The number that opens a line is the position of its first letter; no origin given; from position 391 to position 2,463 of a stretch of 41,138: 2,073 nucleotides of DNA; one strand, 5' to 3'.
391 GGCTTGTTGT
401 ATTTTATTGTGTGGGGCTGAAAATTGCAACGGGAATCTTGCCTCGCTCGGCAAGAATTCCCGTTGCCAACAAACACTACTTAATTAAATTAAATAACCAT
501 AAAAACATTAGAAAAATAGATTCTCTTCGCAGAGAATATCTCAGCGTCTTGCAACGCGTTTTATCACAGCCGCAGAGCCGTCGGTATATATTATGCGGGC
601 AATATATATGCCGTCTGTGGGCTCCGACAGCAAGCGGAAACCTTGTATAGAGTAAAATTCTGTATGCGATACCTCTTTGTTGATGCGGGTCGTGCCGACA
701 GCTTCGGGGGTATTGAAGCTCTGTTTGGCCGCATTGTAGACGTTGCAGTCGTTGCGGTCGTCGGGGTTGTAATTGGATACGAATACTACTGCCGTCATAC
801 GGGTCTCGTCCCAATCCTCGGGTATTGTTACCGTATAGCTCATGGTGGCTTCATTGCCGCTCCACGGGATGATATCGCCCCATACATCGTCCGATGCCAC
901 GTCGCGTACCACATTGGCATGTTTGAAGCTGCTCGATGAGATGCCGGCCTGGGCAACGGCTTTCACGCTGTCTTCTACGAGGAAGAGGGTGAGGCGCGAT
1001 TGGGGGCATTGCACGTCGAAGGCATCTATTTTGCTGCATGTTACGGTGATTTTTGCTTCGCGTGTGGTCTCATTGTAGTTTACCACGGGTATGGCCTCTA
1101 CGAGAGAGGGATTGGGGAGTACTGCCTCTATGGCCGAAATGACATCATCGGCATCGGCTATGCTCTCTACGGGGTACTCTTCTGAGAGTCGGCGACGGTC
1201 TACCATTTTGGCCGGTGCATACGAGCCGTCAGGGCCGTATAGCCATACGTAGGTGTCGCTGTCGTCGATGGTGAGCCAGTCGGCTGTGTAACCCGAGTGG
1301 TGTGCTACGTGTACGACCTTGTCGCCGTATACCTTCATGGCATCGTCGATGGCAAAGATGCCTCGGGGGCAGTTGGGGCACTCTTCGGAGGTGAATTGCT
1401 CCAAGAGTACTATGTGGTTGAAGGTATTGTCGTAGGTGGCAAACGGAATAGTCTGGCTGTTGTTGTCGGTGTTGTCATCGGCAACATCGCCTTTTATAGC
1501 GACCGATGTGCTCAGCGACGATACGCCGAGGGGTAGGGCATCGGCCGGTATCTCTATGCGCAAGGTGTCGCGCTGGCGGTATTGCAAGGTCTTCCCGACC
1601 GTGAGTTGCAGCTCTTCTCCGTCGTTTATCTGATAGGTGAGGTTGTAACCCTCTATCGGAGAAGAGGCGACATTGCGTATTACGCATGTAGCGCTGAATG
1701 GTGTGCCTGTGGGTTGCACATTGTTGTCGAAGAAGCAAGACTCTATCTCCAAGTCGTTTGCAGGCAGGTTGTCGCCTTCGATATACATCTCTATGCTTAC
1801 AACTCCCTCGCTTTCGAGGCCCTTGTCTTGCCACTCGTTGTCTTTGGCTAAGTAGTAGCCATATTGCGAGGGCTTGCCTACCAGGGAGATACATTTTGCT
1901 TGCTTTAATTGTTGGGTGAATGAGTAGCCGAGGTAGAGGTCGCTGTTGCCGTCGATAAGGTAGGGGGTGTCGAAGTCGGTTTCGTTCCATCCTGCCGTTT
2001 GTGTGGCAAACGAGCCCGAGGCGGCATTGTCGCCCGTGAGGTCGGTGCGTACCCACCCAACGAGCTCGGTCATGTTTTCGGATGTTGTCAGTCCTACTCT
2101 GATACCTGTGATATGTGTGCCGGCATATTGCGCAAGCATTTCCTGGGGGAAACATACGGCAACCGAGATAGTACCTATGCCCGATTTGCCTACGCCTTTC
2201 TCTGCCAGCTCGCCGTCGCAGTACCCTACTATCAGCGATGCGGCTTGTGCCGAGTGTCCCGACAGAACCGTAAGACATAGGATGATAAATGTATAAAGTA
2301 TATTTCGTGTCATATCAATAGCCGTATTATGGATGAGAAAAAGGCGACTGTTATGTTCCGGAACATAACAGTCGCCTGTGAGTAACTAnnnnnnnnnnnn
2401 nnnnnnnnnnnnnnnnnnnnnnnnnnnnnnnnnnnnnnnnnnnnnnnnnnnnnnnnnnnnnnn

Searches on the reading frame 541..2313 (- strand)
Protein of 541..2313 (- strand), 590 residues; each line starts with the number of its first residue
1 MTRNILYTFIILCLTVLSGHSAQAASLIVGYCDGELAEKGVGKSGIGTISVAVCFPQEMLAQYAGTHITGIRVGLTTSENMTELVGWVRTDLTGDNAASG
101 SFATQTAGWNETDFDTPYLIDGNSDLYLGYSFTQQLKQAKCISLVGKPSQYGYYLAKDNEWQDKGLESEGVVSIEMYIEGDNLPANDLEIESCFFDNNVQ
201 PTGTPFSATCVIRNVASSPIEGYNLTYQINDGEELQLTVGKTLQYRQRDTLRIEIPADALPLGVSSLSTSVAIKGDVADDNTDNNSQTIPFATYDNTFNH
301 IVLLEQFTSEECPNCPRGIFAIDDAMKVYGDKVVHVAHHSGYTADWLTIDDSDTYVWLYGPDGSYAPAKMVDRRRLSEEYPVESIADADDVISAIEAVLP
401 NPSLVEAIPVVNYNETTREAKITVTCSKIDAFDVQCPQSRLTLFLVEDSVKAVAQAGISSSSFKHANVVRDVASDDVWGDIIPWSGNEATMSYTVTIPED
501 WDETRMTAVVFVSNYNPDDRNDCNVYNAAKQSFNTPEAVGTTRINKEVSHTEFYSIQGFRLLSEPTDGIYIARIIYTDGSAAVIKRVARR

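Call 27: search_protein_families(library=pfam, proteins=[window:541-2313:-], max_evalue=0.0001)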
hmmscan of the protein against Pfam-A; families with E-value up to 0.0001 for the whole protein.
window:541-2313:- (590 aa): 1 family
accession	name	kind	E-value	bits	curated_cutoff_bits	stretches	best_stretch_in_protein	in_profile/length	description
PF11551.14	Omp28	-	3.3e-15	56.8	34.9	1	412-534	53-168/171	Outer membrane protein Omp28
